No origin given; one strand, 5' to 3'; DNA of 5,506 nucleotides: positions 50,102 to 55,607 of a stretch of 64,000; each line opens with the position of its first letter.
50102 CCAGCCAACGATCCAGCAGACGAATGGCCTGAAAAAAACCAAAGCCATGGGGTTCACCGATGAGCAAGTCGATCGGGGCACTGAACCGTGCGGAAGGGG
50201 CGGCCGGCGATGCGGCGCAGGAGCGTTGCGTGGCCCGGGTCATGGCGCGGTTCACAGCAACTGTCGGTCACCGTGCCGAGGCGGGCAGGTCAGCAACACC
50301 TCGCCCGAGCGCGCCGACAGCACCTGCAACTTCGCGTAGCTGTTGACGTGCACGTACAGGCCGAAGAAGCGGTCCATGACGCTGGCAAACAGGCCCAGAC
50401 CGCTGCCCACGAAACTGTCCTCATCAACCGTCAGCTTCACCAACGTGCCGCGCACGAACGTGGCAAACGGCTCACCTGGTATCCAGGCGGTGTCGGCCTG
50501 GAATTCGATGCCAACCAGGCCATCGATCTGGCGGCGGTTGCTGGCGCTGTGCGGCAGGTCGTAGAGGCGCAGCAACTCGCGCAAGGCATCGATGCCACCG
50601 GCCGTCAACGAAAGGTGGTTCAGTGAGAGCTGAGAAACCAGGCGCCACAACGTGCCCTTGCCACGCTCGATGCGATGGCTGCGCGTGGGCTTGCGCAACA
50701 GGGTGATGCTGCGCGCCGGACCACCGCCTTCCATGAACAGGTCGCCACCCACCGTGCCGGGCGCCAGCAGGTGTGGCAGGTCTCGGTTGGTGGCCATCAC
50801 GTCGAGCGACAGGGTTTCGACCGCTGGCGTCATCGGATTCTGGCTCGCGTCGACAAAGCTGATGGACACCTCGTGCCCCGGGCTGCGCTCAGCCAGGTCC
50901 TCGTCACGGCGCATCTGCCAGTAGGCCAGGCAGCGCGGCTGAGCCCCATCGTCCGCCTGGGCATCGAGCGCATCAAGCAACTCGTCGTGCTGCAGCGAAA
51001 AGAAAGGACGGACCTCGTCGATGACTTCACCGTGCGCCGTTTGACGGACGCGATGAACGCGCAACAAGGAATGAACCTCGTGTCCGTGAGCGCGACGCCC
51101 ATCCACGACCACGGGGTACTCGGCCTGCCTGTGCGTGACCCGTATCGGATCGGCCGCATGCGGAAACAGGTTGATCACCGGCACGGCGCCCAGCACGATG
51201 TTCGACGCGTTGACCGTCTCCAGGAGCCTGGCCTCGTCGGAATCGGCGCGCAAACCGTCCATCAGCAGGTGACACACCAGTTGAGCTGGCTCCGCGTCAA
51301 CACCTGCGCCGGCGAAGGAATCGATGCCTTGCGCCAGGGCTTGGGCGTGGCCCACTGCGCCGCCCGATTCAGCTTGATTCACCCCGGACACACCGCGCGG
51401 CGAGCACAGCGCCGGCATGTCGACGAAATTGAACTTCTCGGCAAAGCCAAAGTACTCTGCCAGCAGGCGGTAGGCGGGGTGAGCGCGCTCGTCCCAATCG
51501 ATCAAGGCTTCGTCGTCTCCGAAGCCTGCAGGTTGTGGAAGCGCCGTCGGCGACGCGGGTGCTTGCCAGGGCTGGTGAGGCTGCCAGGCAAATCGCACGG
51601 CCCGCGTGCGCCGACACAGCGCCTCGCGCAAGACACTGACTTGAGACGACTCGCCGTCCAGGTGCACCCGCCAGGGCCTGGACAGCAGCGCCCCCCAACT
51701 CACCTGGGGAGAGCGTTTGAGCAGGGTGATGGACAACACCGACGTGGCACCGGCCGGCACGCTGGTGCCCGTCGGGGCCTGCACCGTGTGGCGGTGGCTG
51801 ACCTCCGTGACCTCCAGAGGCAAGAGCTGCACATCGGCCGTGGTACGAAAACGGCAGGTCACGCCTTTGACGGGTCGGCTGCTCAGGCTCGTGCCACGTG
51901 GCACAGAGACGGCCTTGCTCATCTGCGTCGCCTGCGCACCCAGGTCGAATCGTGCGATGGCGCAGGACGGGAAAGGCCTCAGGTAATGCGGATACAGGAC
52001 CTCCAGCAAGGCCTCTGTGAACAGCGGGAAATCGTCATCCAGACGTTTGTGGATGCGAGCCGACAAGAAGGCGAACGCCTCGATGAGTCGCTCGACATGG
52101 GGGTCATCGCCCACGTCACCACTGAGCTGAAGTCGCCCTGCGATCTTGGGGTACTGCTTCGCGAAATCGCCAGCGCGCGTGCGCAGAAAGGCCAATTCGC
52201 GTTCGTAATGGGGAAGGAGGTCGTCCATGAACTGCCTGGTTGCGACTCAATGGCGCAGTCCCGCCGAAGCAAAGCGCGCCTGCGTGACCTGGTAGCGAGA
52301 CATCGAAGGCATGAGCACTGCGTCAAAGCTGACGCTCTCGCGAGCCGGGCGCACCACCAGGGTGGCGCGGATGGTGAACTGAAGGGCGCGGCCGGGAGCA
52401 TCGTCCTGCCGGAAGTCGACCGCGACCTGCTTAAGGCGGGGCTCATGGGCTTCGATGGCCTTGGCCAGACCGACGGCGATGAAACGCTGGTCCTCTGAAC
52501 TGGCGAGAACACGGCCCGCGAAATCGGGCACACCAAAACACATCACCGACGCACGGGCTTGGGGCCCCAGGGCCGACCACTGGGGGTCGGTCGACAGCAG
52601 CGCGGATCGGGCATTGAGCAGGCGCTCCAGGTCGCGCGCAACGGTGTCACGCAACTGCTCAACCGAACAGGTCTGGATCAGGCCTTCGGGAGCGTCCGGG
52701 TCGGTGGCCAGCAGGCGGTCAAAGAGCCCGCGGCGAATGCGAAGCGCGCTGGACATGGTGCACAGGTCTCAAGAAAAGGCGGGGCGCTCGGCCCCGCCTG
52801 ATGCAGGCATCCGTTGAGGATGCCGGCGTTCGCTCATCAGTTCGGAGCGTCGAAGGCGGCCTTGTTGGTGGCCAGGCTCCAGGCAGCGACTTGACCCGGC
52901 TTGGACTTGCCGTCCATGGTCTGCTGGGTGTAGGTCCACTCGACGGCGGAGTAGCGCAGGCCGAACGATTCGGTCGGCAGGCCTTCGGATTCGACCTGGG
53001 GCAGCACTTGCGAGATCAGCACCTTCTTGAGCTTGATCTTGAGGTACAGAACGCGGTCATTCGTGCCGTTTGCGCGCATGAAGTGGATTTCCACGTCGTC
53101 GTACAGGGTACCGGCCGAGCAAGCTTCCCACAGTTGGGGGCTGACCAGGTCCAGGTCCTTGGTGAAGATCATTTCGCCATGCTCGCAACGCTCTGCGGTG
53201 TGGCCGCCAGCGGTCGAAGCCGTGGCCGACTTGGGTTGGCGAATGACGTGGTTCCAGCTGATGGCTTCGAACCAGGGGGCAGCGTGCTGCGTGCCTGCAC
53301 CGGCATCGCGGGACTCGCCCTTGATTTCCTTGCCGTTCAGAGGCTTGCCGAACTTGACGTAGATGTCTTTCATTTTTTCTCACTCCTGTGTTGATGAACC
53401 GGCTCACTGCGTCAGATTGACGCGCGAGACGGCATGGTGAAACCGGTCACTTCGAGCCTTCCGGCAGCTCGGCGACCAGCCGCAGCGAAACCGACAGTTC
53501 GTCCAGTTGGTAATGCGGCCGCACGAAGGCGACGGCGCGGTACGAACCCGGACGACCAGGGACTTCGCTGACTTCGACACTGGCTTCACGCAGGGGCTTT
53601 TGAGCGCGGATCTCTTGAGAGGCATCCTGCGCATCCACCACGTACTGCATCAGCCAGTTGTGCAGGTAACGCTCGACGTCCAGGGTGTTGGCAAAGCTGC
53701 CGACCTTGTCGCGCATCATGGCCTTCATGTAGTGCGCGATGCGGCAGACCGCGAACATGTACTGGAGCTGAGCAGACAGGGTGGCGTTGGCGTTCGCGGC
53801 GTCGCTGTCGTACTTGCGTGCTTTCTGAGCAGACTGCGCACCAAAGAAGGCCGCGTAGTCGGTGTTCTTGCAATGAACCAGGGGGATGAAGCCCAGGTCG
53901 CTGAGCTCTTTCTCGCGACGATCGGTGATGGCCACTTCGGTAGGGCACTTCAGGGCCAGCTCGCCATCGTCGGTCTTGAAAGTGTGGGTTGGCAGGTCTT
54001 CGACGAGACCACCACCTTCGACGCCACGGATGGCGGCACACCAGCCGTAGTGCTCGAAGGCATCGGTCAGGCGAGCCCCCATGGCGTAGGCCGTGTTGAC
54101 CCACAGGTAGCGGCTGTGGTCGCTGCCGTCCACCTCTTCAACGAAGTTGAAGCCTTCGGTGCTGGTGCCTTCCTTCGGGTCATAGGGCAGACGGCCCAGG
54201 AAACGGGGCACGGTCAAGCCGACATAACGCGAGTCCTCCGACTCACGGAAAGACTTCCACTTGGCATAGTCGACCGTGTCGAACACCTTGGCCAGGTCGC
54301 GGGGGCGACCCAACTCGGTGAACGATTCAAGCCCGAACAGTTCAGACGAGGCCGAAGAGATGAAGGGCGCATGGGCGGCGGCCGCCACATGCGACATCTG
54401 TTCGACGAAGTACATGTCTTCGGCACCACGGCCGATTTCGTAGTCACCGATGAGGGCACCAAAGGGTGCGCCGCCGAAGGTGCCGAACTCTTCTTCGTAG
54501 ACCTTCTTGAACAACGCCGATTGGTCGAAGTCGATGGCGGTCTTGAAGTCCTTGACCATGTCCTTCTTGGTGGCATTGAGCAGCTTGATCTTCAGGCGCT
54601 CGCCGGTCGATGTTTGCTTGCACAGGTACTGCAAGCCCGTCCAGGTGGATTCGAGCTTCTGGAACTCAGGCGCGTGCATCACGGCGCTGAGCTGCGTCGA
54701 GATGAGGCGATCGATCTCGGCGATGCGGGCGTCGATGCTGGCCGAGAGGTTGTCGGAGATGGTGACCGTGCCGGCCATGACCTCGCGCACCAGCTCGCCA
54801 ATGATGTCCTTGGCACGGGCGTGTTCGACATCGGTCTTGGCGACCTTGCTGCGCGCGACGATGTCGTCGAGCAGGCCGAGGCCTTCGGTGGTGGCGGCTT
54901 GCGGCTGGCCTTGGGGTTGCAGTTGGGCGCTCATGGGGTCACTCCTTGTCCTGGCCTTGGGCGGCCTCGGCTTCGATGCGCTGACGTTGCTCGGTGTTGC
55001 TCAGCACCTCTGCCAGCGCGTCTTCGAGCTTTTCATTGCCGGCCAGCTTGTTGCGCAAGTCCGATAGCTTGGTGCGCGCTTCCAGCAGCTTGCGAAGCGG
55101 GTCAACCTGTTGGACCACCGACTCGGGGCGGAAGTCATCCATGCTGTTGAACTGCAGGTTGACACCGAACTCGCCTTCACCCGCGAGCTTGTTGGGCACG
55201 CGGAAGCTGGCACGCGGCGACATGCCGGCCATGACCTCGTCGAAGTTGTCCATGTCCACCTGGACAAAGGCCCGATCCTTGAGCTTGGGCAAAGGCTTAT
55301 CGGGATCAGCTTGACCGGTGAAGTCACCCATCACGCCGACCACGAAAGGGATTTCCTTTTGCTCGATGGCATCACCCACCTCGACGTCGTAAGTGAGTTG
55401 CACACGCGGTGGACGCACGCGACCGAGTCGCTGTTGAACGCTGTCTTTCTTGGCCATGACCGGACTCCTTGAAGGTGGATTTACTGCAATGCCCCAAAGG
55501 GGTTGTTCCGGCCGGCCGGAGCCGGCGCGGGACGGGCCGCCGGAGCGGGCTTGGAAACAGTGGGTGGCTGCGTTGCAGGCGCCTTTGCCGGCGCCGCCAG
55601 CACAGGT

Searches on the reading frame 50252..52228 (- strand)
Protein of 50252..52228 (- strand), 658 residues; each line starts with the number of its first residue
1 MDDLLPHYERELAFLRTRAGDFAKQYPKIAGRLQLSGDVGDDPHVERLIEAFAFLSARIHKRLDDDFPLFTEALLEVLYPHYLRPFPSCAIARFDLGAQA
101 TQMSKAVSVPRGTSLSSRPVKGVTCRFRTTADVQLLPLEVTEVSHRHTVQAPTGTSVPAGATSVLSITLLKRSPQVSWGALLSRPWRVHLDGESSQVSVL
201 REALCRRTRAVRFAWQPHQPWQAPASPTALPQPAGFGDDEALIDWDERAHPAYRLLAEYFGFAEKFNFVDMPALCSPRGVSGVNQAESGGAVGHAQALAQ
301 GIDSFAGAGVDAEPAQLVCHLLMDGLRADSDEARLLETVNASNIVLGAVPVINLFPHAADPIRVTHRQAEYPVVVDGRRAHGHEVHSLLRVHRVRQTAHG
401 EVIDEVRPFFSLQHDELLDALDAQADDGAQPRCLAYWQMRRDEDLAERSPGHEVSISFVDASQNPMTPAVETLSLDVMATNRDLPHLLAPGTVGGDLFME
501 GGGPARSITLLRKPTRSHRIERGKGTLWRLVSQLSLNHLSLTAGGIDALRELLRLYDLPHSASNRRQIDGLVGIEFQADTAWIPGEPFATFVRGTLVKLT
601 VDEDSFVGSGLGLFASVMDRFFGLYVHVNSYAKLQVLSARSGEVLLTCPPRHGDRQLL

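Call 13: search_protein_families(library=ncbifam, proteins=[window:50252-52228:-], max_evalue=0.00001)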
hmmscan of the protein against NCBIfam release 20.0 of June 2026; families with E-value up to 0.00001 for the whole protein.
window:50252-52228:- (658 aa): 1 family
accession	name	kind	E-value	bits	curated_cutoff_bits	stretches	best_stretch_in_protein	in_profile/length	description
TIGR03359.1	VI_chp_6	equivalog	4.3e-190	633.6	260.3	2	316-658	277-600/600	type VI secretion system baseplate subunit TssF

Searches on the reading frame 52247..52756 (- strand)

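Call 13: search_protein_families(library=ncbifam, proteins=[window:52247-52756:-], max_evalue=0.00001)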
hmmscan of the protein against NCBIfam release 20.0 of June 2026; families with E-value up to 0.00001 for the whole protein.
window:52247-52756:- (169 aa): 1 family
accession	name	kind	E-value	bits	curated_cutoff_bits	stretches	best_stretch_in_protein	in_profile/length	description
TIGR03357.1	VI_zyme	equivalog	1.1e-30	106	53.2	1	9-157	2-133/133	type VI secretion system baseplate subunit TssE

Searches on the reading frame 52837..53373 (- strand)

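Call 13: search_protein_families(library=ncbifam, proteins=[window:52837-53373:-], max_evalue=0.00001)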
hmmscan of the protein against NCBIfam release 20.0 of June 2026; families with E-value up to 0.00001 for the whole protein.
window:52837-53373:- (178 aa): 1 family
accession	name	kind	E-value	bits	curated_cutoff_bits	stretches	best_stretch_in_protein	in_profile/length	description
TIGR03344.1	VI_effect_Hcp1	subfamily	6.2e-19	68.5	58.9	1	34-157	38-162/167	type VI secretion system tube protein TssD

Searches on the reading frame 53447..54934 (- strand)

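Call 13: search_protein_families(library=ncbifam, proteins=[window:53447-54934:-], max_evalue=0.00001)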
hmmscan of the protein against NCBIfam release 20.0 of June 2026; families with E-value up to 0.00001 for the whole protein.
window:53447-54934:- (495 aa): 1 family
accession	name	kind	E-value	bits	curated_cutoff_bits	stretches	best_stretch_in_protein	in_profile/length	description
TIGR03355.1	VI_chp_2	equivalog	8.5e-217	720.6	271.5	1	21-491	4-473/473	type VI secretion system contractile sheath large subunit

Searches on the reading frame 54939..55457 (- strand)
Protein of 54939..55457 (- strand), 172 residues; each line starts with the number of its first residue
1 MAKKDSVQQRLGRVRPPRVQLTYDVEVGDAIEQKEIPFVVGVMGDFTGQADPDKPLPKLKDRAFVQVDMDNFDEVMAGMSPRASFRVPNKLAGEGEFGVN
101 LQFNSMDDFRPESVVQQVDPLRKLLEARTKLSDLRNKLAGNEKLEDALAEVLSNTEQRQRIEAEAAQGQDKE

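Call 13: search_protein_families(library=ncbifam, proteins=[window:54939-55457:-], max_evalue=0.00001)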
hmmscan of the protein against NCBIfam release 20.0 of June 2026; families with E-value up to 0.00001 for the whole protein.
window:54939-55457:- (172 aa): 1 family
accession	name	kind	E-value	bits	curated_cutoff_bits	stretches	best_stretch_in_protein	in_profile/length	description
TIGR03358.1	VI_chp_5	equivalog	1.3e-58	197.3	97.25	1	9-166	2-158/160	type VI secretion system contractile sheath small subunit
